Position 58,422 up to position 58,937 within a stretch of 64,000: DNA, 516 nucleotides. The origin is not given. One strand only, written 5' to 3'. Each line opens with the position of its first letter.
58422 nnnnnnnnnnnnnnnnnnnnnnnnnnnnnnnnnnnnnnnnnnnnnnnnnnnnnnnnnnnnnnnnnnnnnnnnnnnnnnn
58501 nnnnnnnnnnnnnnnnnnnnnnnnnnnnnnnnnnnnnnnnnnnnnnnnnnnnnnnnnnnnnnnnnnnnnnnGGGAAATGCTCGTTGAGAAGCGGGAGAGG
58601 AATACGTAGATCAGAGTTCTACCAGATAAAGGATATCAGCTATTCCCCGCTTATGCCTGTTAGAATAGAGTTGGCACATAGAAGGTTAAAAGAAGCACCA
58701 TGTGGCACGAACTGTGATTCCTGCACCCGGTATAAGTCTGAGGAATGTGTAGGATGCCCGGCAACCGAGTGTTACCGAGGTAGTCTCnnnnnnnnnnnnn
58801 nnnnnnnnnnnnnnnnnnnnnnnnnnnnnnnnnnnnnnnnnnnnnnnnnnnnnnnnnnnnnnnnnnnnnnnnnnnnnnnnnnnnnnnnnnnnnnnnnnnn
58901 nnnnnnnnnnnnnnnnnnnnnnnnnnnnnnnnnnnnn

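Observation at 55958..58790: Lrp/AsnC regulator with an 8-Cys tail divergent from an Fe-S carrier / DGC / MvhD-like / ferredoxin operon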

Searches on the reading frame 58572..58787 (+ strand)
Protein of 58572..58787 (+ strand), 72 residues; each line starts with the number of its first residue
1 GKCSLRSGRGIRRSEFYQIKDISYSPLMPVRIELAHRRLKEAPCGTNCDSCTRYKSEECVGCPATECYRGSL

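Call 8: search_protein_families(library=pfam, proteins=[window:58572-58787:+], max_evalue=10)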
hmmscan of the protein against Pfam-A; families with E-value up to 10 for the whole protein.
seq(72 aa): 0 families

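Call 40: search_solved_structures(query=A3, max_evalue=10, show_alignments=3)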
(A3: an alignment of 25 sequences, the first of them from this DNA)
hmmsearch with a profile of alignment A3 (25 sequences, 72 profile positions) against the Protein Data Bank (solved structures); distinct sequences matched with E-value up to 10: 5.
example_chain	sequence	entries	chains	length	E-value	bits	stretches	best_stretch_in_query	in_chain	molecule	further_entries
1p8c_A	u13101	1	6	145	0.28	15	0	46-62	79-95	conserved hypothetical protein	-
8xku_R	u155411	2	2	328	0.68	13.8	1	41-66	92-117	Embryo defective 2737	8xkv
1vke_A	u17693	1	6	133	1.6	12.6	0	45-62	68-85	carboxymuconolactone decarboxylase family protein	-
7noz_C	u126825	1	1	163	9.3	10.1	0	40-61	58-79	Properdin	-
6s0a_B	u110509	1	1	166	9.8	10.1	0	40-61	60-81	Properdin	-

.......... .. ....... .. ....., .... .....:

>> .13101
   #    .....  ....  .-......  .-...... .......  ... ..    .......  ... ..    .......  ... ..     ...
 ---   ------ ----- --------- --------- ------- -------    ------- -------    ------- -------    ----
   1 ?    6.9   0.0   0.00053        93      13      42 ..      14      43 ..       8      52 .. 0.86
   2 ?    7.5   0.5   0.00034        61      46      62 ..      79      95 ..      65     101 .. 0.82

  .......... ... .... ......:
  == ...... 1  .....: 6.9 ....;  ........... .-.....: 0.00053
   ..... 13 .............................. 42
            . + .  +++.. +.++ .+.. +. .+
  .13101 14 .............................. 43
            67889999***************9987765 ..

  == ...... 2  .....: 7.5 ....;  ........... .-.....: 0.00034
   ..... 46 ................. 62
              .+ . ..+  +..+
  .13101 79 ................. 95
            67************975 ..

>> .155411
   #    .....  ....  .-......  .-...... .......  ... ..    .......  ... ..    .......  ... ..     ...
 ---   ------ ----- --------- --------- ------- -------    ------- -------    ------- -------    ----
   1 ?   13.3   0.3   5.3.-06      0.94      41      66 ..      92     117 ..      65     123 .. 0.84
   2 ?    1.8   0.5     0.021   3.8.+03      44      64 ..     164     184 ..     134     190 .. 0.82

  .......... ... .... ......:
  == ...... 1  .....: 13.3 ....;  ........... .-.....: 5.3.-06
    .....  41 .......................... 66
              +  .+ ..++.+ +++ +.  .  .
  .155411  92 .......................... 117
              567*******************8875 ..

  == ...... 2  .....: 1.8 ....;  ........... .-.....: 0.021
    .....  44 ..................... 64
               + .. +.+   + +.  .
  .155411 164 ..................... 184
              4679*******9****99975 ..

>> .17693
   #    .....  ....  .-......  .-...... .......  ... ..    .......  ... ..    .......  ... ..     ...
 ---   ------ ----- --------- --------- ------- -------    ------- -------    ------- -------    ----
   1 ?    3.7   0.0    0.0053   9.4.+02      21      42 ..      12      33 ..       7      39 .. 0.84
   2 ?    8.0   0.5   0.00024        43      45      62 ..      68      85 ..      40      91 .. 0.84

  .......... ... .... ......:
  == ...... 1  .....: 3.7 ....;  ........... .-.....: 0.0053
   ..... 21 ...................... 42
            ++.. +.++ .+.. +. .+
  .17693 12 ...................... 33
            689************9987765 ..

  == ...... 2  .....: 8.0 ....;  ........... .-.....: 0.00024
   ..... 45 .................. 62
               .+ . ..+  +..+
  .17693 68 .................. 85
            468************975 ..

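Call 60: search_protein_representatives(alignment_id=A3)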
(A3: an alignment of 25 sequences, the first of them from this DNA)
Query: 25 sequences, 72 profile positions. Proteins with E-value up to 0.001 (for the whole library): 119; up to 1e-10: 32; up to 1e-30: 3. The best 119 are listed.
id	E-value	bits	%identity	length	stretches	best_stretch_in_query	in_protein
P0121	9.4e-37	141.5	-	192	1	1-72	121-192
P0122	9.1e-33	128.8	-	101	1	1-72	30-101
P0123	3.3e-31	123.8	-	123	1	1-69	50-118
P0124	7.0e-30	119.5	-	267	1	1-72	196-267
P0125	1.3e-29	118.7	-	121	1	1-72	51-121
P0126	1.5e-28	115.3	-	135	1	1-72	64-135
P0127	7.4e-28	113.0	-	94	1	1-72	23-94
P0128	2.1e-25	105.2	-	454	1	2-72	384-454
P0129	2.7e-25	104.9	-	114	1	1-53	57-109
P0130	1.4e-21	92.9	-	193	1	2-72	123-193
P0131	3.3e-20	88.5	-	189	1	2-72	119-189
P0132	6.9e-20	87.5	-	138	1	13-67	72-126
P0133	2.8e-19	85.5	-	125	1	1-51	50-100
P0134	9.5e-18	80.7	-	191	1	2-69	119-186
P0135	1.2e-17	80.3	-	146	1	1-72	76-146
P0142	6.7e-15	71.5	-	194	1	3-71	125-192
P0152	5.9e-11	58.9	-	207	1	2-72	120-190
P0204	3.1e-05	40.6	-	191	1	30-72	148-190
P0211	4.6e-05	40.0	-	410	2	11-72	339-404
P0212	5.7e-05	39.7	-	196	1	33-72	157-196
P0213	5.8e-05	39.7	-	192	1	33-72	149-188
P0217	1.3e-04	38.5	-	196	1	33-71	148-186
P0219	1.4e-04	38.4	-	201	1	38-72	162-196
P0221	1.9e-04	38.0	-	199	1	35-72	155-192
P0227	2.9e-04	37.5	-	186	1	33-70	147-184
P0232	4.0e-04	37.0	-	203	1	34-71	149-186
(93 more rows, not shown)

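Call 62: list_cluster_members(proteins=[P0204, P0212, P0213, P0217, P0219, P0221, P0227, P0232, P0128, P0211])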
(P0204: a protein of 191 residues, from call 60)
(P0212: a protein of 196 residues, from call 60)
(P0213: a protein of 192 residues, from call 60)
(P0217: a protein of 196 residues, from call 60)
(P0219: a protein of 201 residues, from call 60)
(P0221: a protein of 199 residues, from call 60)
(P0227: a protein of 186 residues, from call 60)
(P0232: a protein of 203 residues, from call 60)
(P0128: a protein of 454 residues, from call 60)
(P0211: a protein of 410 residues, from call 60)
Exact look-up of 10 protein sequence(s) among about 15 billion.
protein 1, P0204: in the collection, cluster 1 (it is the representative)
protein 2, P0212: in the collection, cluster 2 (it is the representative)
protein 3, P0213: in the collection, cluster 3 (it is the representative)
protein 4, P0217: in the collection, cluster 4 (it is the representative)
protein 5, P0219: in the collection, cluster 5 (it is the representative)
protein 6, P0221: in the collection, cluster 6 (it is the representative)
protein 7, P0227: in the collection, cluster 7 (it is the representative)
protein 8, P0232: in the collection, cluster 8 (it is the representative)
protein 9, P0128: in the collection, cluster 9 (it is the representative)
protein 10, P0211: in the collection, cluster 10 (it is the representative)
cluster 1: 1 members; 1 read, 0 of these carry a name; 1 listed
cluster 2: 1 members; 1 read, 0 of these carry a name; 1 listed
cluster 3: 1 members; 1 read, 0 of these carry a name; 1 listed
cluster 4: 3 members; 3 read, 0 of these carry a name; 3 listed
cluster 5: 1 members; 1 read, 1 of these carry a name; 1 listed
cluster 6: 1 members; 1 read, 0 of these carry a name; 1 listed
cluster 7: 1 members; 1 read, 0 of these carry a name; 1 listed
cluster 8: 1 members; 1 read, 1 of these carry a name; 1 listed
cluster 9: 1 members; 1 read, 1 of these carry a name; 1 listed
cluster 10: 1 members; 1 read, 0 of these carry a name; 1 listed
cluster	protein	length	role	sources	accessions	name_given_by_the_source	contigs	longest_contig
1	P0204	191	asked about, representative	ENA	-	-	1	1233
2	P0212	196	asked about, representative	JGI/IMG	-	-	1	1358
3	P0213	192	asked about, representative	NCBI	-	-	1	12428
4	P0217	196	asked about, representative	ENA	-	-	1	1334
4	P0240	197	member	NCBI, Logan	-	-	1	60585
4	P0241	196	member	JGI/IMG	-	-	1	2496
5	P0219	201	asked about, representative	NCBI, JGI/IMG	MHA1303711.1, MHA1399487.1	MAG: Lrp/AsnC family transcriptional regulator [Candidatus Heimdallarchaeaceae archaeon]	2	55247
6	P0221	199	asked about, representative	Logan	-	-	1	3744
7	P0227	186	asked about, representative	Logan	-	-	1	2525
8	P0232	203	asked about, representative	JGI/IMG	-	Lrp/AsnC family leucine-responsive transcriptional regulator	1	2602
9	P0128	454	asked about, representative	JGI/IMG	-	Lrp/AsnC family transcriptional regulator for asnA, asnC and gidA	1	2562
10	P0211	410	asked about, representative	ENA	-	-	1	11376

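Call 65: find_encoding_contigs(protein=P0219, flank=6000, max_places=2)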
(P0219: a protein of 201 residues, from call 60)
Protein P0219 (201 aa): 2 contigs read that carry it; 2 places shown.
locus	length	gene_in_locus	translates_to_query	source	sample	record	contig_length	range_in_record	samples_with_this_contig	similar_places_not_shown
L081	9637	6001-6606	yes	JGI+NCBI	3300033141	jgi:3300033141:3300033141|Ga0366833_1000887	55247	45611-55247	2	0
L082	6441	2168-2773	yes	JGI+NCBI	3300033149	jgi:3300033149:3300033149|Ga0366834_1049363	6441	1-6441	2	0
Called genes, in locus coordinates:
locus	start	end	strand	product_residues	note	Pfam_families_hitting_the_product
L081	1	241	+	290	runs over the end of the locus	PF00753:Lactamase_B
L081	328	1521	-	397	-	PF00270:DEAD, PF04851:ResIII, PF00271:Helicase_C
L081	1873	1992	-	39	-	-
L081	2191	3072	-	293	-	-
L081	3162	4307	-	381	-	PF03599:CdhD, PF13484:Fer4_16 (faint), PF12797:Fer4_2 (faint), PF14697:Fer4_21 (faint), PF12800:Fer4_4 (faint), PF12838:Fer4_7 (weak), PF13237:Fer4_10 (weak), PF00037:Fer4 (weak), +1 more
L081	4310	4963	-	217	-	PF01209:Ubie_methyltran, PF02353:CMAS, PF05175:MTS, PF01728:FtsJ, PF13489:Methyltransf_23, PF13847:Methyltransf_31, PF08241:Methyltransf_11, PF08242:Methyltransf_12, +7 more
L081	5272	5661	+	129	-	PF07681:DoxX (weak), PF04173:DoxD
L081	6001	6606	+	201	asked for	PF13404:HTH_AsnC-type (weak), PF13412:HTH_24 (weak)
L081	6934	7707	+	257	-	PF01145:Band_7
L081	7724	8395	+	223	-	PF00215:OMPdecase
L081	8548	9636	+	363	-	?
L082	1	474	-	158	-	PF03599:CdhD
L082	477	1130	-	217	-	PF01209:Ubie_methyltran, PF02353:CMAS, PF05175:MTS, PF01728:FtsJ, PF13489:Methyltransf_23, PF13847:Methyltransf_31, PF08241:Methyltransf_11, PF08242:Methyltransf_12, +7 more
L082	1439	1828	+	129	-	PF07681:DoxX (weak), PF04173:DoxD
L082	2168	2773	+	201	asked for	PF13404:HTH_AsnC-type (weak), PF13412:HTH_24 (weak)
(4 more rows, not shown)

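Call 66: find_encoding_contigs(protein=P0240, flank=6000, max_places=2)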
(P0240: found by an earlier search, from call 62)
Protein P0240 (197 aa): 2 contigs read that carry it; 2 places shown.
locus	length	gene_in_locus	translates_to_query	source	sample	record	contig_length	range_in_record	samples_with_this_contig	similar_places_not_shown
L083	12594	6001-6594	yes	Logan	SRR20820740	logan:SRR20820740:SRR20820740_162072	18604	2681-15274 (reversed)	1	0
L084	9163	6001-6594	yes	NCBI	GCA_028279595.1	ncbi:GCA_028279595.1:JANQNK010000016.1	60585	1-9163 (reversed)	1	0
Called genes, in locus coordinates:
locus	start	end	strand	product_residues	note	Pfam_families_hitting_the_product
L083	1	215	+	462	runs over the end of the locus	PF05402:PqqD (weak), PF04055:Radical_SAM, PF13186:SPASM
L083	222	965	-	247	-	PF03848:TehB, PF13489:Methyltransf_23, PF13649:Methyltransf_25, PF13847:Methyltransf_31, PF08241:Methyltransf_11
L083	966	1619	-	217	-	-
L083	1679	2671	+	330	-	PF00348:polyprenyl_synt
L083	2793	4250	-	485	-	PF04055:Radical_SAM, PF13186:SPASM (faint)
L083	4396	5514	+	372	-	-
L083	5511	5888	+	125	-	PF02635:DsrE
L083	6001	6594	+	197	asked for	PF12802:MarR_2, PF12840:HTH_20 (faint), PF13404:HTH_AsnC-type, PF13412:HTH_24, PF01022:HTH_5 (weak), PF01047:MarR (weak), PF01325:Fe_dep_repress (weak), PF08279:HTH_11 (weak)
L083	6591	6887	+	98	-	PF01206:TusA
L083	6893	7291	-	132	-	PF02635:DsrE, PF13686:DrsE_2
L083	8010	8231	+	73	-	-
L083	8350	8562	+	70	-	-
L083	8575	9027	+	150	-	-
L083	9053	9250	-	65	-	PF01609:DDE_Tnp_1 (weak)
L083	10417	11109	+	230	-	-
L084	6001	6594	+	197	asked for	PF12802:MarR_2, PF12840:HTH_20 (faint), PF13404:HTH_AsnC-type, PF13412:HTH_24, PF01022:HTH_5 (weak), PF01047:MarR (weak), PF01325:Fe_dep_repress (weak), PF08279:HTH_11 (weak)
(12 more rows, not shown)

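Call 86: find_encoding_contigs(protein=P0142, flank=5000, max_places=2)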
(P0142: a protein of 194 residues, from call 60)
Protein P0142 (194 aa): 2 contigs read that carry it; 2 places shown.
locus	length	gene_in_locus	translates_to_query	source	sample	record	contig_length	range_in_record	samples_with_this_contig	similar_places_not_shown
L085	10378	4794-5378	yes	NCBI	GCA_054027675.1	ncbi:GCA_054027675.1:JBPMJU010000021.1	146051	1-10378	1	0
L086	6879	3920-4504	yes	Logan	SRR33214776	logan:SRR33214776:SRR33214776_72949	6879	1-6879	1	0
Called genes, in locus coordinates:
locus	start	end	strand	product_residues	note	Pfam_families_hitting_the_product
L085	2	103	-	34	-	?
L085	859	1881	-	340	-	PF01637:ATPase_2, PF13173:AAA_14 (faint), PF13401:AAA_22 (weak), PF21100:WHD_MCM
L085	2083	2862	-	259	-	-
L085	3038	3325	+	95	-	PF26688:RHH_12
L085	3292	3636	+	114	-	PF01850:PIN (weak)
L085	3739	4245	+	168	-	PF03595:SLAC1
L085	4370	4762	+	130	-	PF03595:SLAC1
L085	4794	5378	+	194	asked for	PF12840:HTH_20, PF13412:HTH_24, PF01022:HTH_5, PF13404:HTH_AsnC-type (weak)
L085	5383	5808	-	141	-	PF01850:PIN (weak)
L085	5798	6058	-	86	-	PF04014:MazE_antitoxin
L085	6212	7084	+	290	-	PF03807:F420_oxidored, PF14748:P5CR_dimer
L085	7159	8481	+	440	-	PF13393:tRNA-synt_His, PF00587:tRNA-synt_2b (weak), PF03129:HGTP_anticodon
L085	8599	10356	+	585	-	PF02554:CstA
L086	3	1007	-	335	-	?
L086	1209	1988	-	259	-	-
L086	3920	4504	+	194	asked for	PF12840:HTH_20, PF13412:HTH_24, PF01022:HTH_5, PF13404:HTH_AsnC-type (weak)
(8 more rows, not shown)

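Call 87: find_encoding_contigs(protein=P0152, flank=5000, max_places=2)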
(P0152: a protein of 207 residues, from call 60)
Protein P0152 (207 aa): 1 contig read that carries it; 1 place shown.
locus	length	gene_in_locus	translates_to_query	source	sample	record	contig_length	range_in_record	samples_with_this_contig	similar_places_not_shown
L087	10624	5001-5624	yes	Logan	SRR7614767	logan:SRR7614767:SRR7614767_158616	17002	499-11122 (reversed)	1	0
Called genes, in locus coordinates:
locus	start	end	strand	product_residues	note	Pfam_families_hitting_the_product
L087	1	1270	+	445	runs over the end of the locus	PF10011:DUF2254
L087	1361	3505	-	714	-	PF13597:NRDD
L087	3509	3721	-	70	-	-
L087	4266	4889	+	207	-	PF00303:Thymidylat_synt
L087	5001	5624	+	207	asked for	PF13404:HTH_AsnC-type, PF13412:HTH_24 (weak), PF01037:AsnC_trans_reg (weak)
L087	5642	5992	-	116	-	-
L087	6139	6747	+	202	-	PF25087:GMPPB_C (faint), PF25084:LbH_EIF2B (weak), PF00132:Hexapep, PF14602:Hexapep_2 (weak), PF00132:Hexapep (weak)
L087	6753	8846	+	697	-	PF00009:GTP_EFTU, PF03144:GTP_EFTU_D2, PF22042:EF-G_D2, PF14492:EFG_III, PF00679:EFG_C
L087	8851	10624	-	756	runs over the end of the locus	?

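Call 88: find_encoding_contigs(protein=P0130, flank=5000, max_places=2)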
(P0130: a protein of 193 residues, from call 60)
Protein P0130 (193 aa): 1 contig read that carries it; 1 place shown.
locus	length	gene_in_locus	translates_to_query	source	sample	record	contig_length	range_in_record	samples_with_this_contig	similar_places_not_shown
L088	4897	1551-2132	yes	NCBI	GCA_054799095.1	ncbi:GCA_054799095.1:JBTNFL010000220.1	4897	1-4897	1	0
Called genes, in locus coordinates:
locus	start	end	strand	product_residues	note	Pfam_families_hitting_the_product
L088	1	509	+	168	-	PF12228:DUF3604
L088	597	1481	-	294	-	PF01925:TauE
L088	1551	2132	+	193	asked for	PF08221:HTH_9 (faint), PF13404:HTH_AsnC-type, PF13412:HTH_24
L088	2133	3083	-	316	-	PF26553:PDDEXK_19, PF01381:HTH_3 (weak)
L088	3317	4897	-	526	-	PF01642:MM_CoA_mutase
